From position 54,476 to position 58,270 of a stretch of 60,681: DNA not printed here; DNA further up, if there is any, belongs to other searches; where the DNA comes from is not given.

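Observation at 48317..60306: Candidate undescribed defence operon: PLD-SNF2 helicase, Eco57I-type MTase, 1165-aa orphan, GHKL ATPase-nuclease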

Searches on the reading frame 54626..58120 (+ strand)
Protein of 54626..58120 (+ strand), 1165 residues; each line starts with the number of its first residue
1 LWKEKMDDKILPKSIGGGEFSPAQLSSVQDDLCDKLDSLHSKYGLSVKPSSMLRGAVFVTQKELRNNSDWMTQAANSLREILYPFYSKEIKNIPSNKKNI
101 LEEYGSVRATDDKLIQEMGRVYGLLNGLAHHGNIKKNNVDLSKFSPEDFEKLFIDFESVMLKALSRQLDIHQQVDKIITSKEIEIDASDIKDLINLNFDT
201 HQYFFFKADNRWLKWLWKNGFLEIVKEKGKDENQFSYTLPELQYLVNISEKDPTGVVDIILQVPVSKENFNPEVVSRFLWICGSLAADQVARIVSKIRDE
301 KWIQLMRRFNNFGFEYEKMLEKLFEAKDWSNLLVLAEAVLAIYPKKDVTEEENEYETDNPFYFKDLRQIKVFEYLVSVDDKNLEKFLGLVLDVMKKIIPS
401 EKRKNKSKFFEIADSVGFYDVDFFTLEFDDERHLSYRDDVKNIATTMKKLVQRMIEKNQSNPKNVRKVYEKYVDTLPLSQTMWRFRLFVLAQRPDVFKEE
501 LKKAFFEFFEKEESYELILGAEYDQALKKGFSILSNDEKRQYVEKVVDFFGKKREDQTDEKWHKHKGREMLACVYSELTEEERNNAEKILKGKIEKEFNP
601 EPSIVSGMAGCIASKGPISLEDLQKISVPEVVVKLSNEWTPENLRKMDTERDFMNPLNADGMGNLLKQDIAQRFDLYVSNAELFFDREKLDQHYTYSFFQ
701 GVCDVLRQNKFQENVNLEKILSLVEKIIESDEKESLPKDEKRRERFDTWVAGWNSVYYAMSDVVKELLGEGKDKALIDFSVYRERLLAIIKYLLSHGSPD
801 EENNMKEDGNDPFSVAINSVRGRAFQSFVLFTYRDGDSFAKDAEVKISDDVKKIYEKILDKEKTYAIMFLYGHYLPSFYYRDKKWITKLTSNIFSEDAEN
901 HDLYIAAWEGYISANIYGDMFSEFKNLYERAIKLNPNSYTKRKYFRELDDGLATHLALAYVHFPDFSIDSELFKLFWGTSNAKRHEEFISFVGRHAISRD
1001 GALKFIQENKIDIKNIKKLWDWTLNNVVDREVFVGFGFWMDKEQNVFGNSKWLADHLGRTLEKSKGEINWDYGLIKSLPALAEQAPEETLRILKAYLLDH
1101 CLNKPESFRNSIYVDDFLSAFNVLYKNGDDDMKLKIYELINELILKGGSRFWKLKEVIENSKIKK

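Call 6: search_protein_families(library=pfam, proteins=[window:54626-58120:+], max_evalue=0.01)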
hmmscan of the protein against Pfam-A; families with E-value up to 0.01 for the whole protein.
window:54626-58120:+ (1165 aa): 1 family
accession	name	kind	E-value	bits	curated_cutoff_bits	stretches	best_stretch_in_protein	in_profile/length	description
PF23233.1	HAT_Syf1_CNRKL1_N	-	0.00044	20.5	27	0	894-942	5-53/161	Pre-mRNA-splicing factor Syf1/CNRKL1 N-terminal HAT repeat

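Call 7: search_protein_families(library=padloc, proteins=[window:54626-58120:+], max_evalue=0.01)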
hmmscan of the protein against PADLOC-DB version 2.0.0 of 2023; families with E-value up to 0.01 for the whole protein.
window:54626-58120:+ (1165 aa): 1 family
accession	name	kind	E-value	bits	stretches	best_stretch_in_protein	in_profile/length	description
PDLC04751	PDC-M63B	-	0.0052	14.4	0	154-199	79-122/307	-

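Call 8: search_protein_families(library=ncbifam, proteins=[window:54626-58120:+], max_evalue=0.01)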
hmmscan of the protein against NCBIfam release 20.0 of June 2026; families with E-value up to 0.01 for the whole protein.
window:54626-58120:+ (1165 aa): 0 families

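Call 11: search_solved_structures(query=window:54626-58120:+, max_evalue=1)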
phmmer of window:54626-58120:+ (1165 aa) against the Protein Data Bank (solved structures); distinct sequences matched with E-value up to 1: 1.
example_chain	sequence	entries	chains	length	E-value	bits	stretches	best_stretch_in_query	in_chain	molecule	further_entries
2och_A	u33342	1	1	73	0.5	11.5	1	489-544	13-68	Hypothetical protein dnj-12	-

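Call 12: find_homologous_proteins(query=window:54626-58120:+)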
Query window:54626-58120:+ (1165 aa): 295 proteins with E <= 0.001 among 8000 candidates; the best 120 are listed.
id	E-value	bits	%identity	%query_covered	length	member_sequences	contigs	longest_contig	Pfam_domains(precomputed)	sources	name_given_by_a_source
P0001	0.0e+0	2296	87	99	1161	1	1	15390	-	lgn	-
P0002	0.0e+0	1817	92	75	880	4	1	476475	-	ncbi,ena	-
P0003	0.0e+0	1635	71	85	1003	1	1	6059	-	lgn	-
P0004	0.0e+0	1592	69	85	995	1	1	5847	-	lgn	-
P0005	0.0e+0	1574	61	99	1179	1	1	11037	-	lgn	-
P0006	0.0e+0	1523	67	85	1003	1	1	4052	-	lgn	-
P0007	0.0e+0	1490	65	85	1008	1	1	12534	-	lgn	-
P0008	0.0e+0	1449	56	99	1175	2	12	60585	-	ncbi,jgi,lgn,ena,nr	ncbi:MAG TPA: hypothetical protein DDY21_01120 [Candidatus Moranbacteria bacterium]|nr:hypothetical 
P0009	0.0e+0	1446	64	85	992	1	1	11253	-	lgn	-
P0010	0.0e+0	1415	62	85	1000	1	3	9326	-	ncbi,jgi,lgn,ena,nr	ncbi:MAG TPA: hypothetical protein DEA46_00400 [Candidatus Moranbacteria bacterium]|nr:hypothetical 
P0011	0.0e+0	1409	61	85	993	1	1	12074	-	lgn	-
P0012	0.0e+0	1378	61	85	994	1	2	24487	-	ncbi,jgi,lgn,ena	ncbi:MAG: hypothetical protein WCF93_03525 [Candidatus Moraniibacteriota bacterium]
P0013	0.0e+0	1190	63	71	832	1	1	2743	-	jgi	-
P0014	0.0e+0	1128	51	85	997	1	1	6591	-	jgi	-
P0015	0.0e+0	1107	45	100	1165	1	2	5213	-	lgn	-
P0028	0.0e+0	1040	44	99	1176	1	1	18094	-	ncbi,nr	ncbi:MAG: hypothetical protein KA059_07855 [Elusimicrobiales bacterium]|nr:hypothetical protein [Elu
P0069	5.6e-286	970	45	86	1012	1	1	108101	-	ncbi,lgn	ncbi:MAG: hypothetical protein ABII89_06645 [Candidatus Omnitrophota bacterium]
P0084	1.5e-278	946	44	85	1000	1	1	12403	-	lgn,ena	-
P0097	2.1e-271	922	44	84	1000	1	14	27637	-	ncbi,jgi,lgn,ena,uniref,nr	ncbi:MAG: hypothetical protein A3B11_00870 [Candidatus Taylorbacteria bacterium RIFCSPLOWO2_01_FULL_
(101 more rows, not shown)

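Call 14: find_encoding_contigs(protein=P0069, flank=10000, max_places=2)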
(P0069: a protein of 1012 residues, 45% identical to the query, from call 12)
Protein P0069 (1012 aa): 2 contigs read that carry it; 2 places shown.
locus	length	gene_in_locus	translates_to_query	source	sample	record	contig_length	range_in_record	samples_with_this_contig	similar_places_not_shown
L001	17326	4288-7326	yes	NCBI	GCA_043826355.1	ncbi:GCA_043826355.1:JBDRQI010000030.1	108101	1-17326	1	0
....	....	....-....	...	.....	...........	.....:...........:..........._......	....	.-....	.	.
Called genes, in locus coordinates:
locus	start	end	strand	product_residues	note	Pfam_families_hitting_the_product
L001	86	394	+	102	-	-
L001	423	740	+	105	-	-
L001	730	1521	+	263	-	PF12705:PDDEXK_1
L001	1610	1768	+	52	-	-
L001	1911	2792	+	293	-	PF18144:SMODS (weak), PF26305:CD_NTase_C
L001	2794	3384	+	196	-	PF23471:Cap15_TM, PF18153:Cap15_CD_rec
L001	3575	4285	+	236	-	-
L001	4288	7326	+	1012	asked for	-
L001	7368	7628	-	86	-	-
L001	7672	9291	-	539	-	PF00239:Resolvase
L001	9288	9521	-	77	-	-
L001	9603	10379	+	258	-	-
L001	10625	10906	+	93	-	PF01381:HTH_3 (weak)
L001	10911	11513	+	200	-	PF02075:RuvC (weak)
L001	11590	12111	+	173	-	-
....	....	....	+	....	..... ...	-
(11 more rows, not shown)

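Call 16: find_encoding_contigs(protein=P0028, flank=10000, max_places=2)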
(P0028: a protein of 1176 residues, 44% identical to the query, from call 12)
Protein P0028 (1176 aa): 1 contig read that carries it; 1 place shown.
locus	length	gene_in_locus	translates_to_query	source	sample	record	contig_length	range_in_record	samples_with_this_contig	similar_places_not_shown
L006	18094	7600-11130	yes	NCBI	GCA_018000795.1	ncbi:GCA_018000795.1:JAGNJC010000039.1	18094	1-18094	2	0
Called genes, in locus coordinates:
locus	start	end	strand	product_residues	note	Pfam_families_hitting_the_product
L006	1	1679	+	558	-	PF00271:Helicase_C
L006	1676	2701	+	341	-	PF17761:DUF1016_N, PF06250:YhcG_C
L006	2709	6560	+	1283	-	PF07669:Eco57I, PF02384:N6_Mtase (weak), PF12950:TaqI_C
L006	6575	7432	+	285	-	-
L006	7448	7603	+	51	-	-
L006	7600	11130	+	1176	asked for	-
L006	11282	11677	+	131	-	PF06935:DUF1284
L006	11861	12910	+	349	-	-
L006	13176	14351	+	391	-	PF11495:TrmB_EBD_N (weak), PF13091:PLDc_2, PF07894:SACK1 (weak), PF13091:PLDc_2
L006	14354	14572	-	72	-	-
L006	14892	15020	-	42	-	-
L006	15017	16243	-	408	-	PF04055:Radical_SAM, PF12836:HHH_3 (weak)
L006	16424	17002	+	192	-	PF02525:Flavodoxin_2 (weak), PF03358:FMN_red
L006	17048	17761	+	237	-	PF04338:DUF481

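Call 19: find_related_loci(query=A1, collection=genome_contigs, flank=10000)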
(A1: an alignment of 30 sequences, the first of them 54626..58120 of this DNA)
Query A1 (1165 aa) in genome_contigs; peptide patterns used: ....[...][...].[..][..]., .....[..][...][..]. (x = any residue, [..] = any of these).
162 stretches matched a pattern; 109 encode a relative of the query (tblastn E <= 1e-3); the best 80 are kept; 80 distinct loci.
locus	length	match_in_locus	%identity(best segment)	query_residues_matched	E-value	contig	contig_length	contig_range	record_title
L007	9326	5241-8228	62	161-1160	0e+0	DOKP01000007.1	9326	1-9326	MAG TPA_asm: Candidatus Moraniibacteriota bacterium isolate UBA9337 contig_179, whole genome shotgun sequence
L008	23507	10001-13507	56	3-1158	0e+0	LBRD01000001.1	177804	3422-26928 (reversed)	MAG: Parcubacteria group bacterium GW2011_GWC1_36_108 UR95_C0001, whole genome shotgun sequence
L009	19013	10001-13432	45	29-1159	0e+0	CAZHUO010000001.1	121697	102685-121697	MAG TPA_asm: uncultured Gammaproteobacteria bacterium isolate SRP263991_co5_609 genome assembly, contig: NODE_333_length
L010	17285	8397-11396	66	162-1162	0e+0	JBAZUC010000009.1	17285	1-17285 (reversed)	MAG: Parcubacteria group bacterium isolate SO_2017_GW1_218 NODE_12420_length_17285_cov_1.388507_OW334_2017, whole genome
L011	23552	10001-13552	41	6-1160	0e+0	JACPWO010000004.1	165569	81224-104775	MAG: Candidatus Andersenbacteria bacterium isolate NC_groundwater_813_Pr1_B-0.1um_46_36 Montesol18_Bp1_scaffold_1812318,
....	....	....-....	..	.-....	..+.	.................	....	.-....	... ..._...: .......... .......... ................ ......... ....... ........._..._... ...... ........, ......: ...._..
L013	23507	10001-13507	41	5-1160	0e+0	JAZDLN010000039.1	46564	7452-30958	MAG: Candidatus Falkowbacteria bacterium isolate MEGAHIT-group-0.601 k141_19842800, whole genome shotgun sequence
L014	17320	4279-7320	45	162-1164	0e+0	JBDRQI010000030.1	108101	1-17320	MAG: Candidatus Omnitrophota bacterium isolate MEGAHIT-group-2.36 k141_1378028, whole genome shotgun sequence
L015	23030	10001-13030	44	167-1161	0e+0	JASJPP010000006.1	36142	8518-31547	MAG: Patescibacteria group bacterium isolate MAG_93 NODE_531_length_36142_cov_51.223460, whole genome shotgun sequence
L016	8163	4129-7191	43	167-1159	0e+0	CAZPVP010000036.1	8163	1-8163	MAG TPA_asm: uncultured Gammaproteobacteria bacterium isolate SRP141376_co1_289 genome assembly, contig: NODE_15533_leng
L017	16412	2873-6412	40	6-1159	0e+0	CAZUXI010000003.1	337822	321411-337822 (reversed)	MAG TPA_asm: uncultured Candidatus Peribacteria bacterium isolate SRP296810_co1_153 genome assembly, contig: NODE_19_len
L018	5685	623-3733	42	137-1161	0e+0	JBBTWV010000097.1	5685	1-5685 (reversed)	MAG: Patescibacteria group bacterium isolate H32-bin004 H32_bin004_000000000097, whole genome shotgun sequence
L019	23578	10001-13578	44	6-1158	0e+0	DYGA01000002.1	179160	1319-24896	MAG TPA_asm: Candidatus Paceibacter sp. isolate BE2012_33_23 Afr_mines_BE2012_36_length_179160_cov_9_665811, whole genom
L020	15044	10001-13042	43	167-1159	0e+0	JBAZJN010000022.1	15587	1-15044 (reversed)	MAG: Patescibacteria group bacterium isolate SO_2017_LW4_120 scaffold_7348_c1_LW137-91_2017, whole genome shotgun sequen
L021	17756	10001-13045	42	167-1159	0e+0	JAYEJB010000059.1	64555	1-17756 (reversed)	MAG: Patescibacteria group bacterium isolate MAG175 MAG175_59, whole genome shotgun sequence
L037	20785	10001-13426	38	6-1160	0e+0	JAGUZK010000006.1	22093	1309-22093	MAG: Candidatus Woesebacteria bacterium isolate DeMMO6_59 c_000000051042, whole genome shotgun sequence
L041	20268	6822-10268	37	8-1162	0e+0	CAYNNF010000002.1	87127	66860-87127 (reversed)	MAG TPA_asm: uncultured Candidatus Saccharibacteria bacterium isolate SRP178699_co1_596 genome assembly, contig: NODE_17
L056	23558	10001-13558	35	6-1163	0e+0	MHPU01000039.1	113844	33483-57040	MAG: Candidatus Staskawiczbacteria bacterium RIFOXYD1_FULL_32_13 rifoxyd1_full_scaffold_71, whole genome shotgun sequenc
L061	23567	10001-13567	40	11-1158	0e+0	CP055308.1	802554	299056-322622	MAG: Candidatus Woesebacteria bacterium isolate Ch104a chromosome, complete genome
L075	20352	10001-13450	41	8-1158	0e+0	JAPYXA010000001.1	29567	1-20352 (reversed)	MAG: Candidatus Paceibacterota bacterium isolate RSWP22 scaffold_159_c1, whole genome shotgun sequence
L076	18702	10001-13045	40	163-1159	0e+0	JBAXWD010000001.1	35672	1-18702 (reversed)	MAG: Candidatus Berkelbacteria bacterium isolate ELA704 MAG704_1, whole genome shotgun sequence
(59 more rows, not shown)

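Call 26: find_encoding_contigs(protein=P0001, flank=10000, max_places=2)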
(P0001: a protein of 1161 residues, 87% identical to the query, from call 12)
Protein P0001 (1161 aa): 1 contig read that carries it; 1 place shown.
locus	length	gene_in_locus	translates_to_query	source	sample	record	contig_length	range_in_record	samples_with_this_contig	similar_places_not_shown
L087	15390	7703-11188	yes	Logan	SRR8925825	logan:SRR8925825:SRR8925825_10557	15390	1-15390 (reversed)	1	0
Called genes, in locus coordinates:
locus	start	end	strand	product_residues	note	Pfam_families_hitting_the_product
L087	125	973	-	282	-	-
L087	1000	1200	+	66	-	PF12728:HTH_17, PF13411:MerR_1, PF00376:MerR (weak)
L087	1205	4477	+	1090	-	PF13091:PLDc_2 (weak), PF04851:ResIII (faint), PF00176:SNF2-rel_dom, PF00271:Helicase_C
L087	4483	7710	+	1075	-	PF02384:N6_Mtase (faint), PF20473:MmeI_Mtase (weak), PF07669:Eco57I, PF12950:TaqI_C (weak)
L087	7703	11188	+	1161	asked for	-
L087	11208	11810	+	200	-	-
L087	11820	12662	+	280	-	-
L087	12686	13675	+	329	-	-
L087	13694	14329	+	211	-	-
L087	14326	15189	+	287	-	-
